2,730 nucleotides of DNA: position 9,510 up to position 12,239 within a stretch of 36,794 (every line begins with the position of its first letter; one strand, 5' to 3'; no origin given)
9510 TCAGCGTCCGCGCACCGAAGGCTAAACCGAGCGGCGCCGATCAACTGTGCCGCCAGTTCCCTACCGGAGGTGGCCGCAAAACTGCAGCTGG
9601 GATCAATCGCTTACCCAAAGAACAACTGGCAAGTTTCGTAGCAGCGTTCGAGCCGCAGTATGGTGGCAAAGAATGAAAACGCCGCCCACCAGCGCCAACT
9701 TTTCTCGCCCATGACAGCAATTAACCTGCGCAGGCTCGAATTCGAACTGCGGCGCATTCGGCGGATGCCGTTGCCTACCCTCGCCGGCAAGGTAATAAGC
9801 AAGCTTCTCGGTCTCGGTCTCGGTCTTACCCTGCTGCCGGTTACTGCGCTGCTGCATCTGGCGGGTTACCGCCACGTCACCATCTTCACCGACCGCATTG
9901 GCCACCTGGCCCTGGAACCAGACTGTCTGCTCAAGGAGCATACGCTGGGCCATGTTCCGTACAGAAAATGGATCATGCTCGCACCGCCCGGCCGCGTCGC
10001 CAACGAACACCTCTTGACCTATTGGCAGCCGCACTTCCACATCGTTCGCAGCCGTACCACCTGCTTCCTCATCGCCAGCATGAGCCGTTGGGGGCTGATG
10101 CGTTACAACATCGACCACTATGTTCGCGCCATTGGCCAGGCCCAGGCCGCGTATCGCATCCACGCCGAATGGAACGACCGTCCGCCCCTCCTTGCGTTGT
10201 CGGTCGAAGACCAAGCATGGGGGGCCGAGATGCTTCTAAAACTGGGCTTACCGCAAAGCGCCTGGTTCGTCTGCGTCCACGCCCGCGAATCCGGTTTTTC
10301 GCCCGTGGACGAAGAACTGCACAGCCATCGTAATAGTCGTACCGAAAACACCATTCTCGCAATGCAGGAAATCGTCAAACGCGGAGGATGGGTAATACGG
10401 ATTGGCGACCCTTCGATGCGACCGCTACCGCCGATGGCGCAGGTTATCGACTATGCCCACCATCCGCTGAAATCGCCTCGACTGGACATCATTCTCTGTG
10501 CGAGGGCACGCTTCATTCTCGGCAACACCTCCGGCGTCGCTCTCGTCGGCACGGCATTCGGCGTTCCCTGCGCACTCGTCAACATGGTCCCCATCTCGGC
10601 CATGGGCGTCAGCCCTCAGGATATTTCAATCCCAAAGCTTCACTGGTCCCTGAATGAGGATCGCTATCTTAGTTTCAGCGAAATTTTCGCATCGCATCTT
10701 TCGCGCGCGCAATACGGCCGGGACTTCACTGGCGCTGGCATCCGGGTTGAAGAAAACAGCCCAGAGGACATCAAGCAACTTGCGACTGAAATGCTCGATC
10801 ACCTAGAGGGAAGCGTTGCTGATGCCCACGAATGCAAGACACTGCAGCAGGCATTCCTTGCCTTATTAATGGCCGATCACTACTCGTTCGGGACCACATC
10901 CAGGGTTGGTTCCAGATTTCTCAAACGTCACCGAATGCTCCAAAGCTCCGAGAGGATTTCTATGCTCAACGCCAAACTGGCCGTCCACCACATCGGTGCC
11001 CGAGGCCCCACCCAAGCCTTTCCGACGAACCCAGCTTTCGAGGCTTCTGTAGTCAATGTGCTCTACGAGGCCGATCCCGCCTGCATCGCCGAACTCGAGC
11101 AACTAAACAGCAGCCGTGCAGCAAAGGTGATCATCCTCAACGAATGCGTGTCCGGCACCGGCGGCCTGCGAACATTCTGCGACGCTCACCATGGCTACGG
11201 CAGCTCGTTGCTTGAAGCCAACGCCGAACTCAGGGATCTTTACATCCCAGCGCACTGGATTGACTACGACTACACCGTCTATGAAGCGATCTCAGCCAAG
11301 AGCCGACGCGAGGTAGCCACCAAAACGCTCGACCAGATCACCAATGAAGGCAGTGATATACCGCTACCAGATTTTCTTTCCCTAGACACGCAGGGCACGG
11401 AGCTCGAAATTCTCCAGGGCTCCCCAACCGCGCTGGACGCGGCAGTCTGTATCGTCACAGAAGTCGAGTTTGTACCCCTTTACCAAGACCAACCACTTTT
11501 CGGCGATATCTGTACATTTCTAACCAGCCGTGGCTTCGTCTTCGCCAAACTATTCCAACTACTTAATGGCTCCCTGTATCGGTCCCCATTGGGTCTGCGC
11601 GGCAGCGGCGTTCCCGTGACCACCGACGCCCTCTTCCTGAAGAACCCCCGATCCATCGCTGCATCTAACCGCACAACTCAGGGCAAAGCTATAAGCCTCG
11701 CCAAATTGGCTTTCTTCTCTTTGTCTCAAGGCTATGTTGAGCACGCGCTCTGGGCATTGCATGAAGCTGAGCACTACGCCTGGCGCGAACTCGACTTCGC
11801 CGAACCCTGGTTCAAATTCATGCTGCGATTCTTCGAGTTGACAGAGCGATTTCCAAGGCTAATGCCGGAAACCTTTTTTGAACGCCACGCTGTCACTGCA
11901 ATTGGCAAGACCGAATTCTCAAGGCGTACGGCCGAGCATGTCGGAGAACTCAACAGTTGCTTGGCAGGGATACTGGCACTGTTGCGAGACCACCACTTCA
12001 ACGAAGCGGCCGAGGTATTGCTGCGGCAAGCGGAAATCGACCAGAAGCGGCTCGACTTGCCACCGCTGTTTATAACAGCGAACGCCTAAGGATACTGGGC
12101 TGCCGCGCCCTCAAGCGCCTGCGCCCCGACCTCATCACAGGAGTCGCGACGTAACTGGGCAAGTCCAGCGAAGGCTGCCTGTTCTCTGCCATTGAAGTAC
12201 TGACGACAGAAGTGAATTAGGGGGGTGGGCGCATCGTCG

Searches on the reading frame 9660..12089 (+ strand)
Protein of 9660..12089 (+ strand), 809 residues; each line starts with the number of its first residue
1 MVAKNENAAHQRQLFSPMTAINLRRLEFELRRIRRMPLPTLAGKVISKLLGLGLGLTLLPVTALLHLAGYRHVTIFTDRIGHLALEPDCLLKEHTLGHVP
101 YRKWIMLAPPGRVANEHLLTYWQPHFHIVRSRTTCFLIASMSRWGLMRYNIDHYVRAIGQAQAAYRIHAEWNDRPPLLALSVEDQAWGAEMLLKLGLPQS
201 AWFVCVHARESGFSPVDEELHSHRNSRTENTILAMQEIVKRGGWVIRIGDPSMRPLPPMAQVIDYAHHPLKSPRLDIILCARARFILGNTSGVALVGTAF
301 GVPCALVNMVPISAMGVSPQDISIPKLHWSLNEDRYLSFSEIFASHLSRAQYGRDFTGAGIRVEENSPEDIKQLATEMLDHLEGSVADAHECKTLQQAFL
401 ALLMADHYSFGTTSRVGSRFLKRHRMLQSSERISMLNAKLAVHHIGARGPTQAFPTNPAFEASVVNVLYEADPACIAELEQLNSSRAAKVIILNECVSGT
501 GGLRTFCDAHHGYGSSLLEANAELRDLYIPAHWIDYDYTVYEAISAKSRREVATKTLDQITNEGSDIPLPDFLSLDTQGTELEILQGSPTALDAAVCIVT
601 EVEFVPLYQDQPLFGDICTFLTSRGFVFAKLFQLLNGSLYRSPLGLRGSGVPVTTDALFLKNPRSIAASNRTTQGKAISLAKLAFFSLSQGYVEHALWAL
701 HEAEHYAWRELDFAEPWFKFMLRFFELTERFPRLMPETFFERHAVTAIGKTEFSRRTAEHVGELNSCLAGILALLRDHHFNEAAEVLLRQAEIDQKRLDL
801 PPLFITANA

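Call 7: search_protein_families(library=pfam, proteins=[window:9660-12089:+], max_evalue=0.001)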
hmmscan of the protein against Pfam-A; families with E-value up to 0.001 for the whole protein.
window:9660-12089:+ (809 aa): 1 family
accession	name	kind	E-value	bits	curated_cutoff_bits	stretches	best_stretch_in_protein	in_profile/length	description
PF05050.19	Methyltransf_21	-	1.6e-14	54.8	22.7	1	509-628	64-173/173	Methyltransferase FkbM domain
